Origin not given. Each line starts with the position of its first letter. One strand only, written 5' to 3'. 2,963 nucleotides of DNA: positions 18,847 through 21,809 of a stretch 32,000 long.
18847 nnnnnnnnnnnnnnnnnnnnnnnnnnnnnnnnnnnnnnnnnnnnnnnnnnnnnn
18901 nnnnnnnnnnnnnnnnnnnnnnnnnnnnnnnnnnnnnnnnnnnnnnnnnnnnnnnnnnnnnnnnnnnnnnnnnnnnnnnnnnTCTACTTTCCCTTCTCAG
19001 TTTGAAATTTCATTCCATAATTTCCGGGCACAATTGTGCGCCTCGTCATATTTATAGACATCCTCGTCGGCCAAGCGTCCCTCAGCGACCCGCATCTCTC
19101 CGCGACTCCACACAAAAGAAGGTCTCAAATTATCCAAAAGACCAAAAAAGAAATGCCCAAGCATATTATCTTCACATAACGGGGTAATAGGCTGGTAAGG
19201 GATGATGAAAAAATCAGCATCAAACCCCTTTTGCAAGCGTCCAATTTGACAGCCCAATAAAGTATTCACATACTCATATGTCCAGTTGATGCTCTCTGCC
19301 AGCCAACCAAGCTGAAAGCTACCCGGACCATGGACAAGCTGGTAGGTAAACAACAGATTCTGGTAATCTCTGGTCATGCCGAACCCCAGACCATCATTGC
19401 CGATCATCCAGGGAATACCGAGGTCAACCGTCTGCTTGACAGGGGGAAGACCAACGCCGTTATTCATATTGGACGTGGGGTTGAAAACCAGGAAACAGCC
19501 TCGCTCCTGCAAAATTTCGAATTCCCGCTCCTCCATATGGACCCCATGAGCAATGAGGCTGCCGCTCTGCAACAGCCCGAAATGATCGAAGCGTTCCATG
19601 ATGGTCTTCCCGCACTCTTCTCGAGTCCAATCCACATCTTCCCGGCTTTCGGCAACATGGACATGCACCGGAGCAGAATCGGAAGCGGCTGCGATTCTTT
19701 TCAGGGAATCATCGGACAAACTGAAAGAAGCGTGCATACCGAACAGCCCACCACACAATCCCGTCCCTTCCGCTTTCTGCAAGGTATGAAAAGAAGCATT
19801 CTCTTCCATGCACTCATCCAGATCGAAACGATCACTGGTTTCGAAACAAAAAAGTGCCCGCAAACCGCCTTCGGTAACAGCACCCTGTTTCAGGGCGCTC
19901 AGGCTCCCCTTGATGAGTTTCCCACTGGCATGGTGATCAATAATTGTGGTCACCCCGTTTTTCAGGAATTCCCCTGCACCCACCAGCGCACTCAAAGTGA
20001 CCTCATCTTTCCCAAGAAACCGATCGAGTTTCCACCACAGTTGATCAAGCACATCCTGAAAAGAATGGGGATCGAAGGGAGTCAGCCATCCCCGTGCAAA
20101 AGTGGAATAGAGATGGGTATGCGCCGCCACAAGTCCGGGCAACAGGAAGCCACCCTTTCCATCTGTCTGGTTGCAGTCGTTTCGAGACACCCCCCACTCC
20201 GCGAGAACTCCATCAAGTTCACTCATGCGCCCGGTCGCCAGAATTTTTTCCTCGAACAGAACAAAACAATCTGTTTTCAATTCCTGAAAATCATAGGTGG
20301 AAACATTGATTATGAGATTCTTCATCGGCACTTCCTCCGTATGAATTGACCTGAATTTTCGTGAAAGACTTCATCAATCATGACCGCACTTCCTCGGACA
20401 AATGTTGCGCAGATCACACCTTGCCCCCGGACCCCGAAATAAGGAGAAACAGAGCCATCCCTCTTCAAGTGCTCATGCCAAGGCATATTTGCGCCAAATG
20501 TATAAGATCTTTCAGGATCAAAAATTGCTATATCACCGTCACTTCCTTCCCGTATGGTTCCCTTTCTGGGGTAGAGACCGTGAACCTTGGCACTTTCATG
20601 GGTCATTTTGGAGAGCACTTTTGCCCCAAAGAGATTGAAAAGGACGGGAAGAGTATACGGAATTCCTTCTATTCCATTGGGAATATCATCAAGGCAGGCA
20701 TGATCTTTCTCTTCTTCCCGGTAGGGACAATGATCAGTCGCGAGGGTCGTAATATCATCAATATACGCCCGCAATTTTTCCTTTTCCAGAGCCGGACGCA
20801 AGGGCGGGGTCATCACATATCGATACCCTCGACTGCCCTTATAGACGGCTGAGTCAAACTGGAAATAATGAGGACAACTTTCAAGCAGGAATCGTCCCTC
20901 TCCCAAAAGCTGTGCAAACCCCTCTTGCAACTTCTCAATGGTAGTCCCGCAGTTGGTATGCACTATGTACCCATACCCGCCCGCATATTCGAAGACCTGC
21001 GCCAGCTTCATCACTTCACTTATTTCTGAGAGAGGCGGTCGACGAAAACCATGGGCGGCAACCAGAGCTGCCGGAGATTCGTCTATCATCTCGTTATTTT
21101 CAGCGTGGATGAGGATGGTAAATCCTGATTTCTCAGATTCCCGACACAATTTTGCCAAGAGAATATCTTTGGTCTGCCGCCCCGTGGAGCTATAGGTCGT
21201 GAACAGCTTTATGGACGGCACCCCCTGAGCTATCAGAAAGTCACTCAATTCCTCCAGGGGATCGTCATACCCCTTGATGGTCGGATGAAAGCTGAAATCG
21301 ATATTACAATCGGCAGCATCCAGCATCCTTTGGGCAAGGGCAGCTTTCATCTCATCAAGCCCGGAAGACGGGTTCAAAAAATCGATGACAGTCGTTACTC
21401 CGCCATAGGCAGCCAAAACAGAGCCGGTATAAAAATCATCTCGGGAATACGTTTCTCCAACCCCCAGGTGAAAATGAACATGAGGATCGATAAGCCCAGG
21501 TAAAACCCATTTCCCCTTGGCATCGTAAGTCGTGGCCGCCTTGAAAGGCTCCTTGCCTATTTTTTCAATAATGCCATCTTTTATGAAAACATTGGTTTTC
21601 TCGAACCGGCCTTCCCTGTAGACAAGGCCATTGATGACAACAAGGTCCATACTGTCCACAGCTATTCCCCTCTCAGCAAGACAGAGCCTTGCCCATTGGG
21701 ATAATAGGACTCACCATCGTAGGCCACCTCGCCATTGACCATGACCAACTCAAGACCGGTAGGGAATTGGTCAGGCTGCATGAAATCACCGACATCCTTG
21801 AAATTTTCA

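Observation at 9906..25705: Single-strand operon-like cluster that reads as a reductive, anaerobic purine/urate degradation pathway with a non-standard gene set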

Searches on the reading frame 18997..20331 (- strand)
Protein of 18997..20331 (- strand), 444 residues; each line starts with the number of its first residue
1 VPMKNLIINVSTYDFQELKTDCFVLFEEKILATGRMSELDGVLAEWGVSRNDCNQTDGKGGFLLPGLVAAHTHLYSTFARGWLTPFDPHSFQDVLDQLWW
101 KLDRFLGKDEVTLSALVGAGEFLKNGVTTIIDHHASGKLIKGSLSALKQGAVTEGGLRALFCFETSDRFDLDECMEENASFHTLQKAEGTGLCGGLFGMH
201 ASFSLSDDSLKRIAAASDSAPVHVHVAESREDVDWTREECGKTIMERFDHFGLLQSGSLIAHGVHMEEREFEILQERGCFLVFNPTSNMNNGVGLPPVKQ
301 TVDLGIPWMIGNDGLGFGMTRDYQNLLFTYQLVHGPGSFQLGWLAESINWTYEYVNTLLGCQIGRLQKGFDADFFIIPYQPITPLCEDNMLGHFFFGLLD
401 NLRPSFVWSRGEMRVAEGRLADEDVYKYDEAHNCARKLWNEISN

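Call 3: search_protein_families(library=ncbifam, proteins=[window:18997-20331:-])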
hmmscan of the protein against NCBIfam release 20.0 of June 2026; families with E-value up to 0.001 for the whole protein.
window:18997-20331:- (444 aa): 23 families
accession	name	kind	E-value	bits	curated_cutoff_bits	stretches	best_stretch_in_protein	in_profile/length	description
NF005540.0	PRK07203.1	equivalog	3.1e-99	332.6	444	1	49-442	43-442/444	putative aminohydrolase SsnA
TIGR03314.1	Se_ssnA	subfamily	6.2e-94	315.3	455.5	1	51-441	44-440/441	putative selenium metabolism protein SsnA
NF004701.0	PRK06038.1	equivalog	4.9e-33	114.5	609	1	53-378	44-366/432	N-ethylammeline chlorohydrolase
NF006549.0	PRK09045.1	equivalog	4.7e-29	101.3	540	1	59-314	61-311/444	TRZ/ATZ family hydrolase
NF005557.0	PRK07228.1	equivalog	5e-29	101.3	522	1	52-393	43-392/445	5'-deoxyadenosine deaminase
NF006055.0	PRK08203.1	equivalog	6.6e-29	100.7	532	2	203-437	212-449/455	8-oxoguanine deaminase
NF006252.0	PRK08393.1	equivalog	9.3e-29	100.7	617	1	56-315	45-298/424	N-ethylammeline chlorohydrolase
NF004995.0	PRK06380.1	subfamily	1.1e-20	74.1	567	1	51-316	39-297/418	metal-dependent hydrolase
NF012037.0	PRK15493.1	equivalog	3e-20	72.4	779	1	56-314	50-305/435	bifunctional S-methyl-5'-thioadenosine deaminase/S-adenosylhomocysteine deaminase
NF009059.0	PRK12393.1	equivalog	1.2e-19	70.3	543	2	202-376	215-393/460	amidohydrolase family protein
NF005211.0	PRK06687.1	equivalog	3.6e-19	68.8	703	1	56-398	49-393/419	TRZ/ATZ family protein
NF006679.0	PRK09228.1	subfamily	5.2e-19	68.3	351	1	211-381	217-389/433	guanine deaminase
NF006056.0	PRK08204.1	subfamily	4.3e-18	65.3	391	1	48-313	41-302/449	hypothetical protein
TIGR02967.1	guan_deamin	equivalog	8.7e-18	64.5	375.4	1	211-379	192-362/401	guanine deaminase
NF006681.0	PRK09229.1-2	equivalog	7.9e-17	61.1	362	1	200-335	207-345/451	formimidoylglutamate deiminase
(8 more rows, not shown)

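Call 4: search_protein_families(library=pfam, proteins=[window:18997-20331:-])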
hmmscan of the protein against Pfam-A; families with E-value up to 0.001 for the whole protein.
window:18997-20331:- (444 aa): 2 families
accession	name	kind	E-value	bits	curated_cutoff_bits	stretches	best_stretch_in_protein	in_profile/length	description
PF01979.26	Amidohydro_1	-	1.5e-31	110.3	25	1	62-411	1-342/345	Amidohydrolase family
PF07969.17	Amidohydro_3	-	1.8e-07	31.5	29.7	0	57-97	4-47/472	Amidohydrolase family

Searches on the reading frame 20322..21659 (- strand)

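Call 3: search_protein_families(library=ncbifam, proteins=[window:20322-21659:-])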
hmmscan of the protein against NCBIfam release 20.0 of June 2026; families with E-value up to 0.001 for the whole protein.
window:20322-21659:- (445 aa): 58 families (the best 25 are shown)
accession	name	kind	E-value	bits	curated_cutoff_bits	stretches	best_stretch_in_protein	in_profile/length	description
TIGR02033.1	D-hydantoinase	equivalog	7.5e-74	249.3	393.25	1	8-442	3-454/454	dihydropyrimidinase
NF009941.0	PRK13404.1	subfamily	2.7e-57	194.5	647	1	3-443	3-462/478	dihydropyrimidinase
TIGR03178.1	allantoinase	equivalog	2.1e-47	161.9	357.85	1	5-441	1-440/441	allantoinase AllB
NF004839.0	PRK06189.1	equivalog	2.4e-46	158.3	631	1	4-443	3-448/451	allantoinase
NF002668.0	PRK02382.1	equivalog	1e-43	149.6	452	1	9-442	3-428/436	dihydroorotase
NF058539.1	ergo_uti2_ErtD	equivalog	3.4e-41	141.6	650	1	8-442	5-447/449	hydantoin-5-propionate amidohydrolase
TIGR00857.1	pyrC_multi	subfamily_domain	1.5e-39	136.2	279.05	1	19-429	3-411/412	dihydroorotase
NF006559.0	PRK09060.1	equivalog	2.3e-38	131.7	482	1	3-440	4-436/444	dihydroorotase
NF058538.1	ergo_util_ErtD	equivalog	5.5e-38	130.9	600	1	4-440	1-444/446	hydantoin-5-propionate amidohydrolase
NF006688.0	PRK09236.1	equivalog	1.7e-34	119.4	535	1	6-435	4-434/444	dihydroorotase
NF002284.0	PRK01211.1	subfamily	9.8e-34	116.9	462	1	9-442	3-405/409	dihydroorotase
NF005751.0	PRK07575.1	equivalog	8.7e-32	110.1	529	1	12-430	12-423/440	dihydroorotase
NF003271.0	PRK04250.1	equivalog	5.2e-31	107.7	405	1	7-440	4-402/407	dihydroorotase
NF006837.0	PRK09357.1-2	equivalog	9.8e-31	106.7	575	1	4-427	1-422/428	dihydroorotase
NF005960.0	PRK08044.1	equivalog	2.2e-29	102.4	688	1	3-442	2-450/453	allantoinase AllB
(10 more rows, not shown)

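Call 4: search_protein_families(library=pfam, proteins=[window:20322-21659:-])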
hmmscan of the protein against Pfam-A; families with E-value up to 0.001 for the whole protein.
window:20322-21659:- (445 aa): 2 families
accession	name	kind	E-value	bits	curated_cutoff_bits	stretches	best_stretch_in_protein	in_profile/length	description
PF01979.26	Amidohydro_1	-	5.6e-18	65.7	25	1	51-426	1-345/345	Amidohydrolase family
PF07969.17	Amidohydro_3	-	1.2e-12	48.6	29.7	2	44-63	2-21/472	Amidohydrolase family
